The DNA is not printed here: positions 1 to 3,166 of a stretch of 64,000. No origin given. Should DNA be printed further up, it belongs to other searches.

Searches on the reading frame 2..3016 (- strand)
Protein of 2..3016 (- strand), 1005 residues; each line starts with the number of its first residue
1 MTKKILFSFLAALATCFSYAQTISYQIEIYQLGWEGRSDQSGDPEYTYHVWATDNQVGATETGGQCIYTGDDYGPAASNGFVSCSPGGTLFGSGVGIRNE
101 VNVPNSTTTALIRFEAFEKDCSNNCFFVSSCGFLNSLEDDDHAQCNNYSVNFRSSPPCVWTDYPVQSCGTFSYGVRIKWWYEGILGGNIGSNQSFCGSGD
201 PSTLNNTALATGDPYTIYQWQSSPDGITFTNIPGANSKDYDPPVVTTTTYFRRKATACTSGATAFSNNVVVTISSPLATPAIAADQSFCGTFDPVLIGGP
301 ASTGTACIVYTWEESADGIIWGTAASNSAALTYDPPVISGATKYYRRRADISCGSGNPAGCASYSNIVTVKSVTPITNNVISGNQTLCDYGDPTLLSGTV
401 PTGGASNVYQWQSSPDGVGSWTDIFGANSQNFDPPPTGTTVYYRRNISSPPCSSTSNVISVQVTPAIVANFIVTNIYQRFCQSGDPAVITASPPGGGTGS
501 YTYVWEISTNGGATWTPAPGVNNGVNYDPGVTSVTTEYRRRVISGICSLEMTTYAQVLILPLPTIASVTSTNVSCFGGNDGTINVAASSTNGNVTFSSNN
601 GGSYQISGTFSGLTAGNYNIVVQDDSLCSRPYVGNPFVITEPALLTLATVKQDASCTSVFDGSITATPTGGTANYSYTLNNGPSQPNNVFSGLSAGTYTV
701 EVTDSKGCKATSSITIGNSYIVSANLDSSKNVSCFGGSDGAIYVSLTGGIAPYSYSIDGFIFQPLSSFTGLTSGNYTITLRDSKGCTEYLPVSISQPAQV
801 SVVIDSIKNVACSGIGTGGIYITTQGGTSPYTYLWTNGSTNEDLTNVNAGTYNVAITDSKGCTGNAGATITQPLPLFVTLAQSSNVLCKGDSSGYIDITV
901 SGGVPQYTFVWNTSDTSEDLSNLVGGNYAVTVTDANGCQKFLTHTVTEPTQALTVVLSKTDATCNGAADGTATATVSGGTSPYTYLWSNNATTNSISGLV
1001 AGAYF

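Call 14: search_protein_families(library=pfam, proteins=[window:2-3016:-])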
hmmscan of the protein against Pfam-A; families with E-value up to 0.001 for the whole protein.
window:2-3016:- (1005 aa): 1 family
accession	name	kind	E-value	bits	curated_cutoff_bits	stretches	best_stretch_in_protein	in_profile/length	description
PF13573.12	SprB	-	3.4e-57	190.2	28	6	958-992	3-37/37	SprB repeat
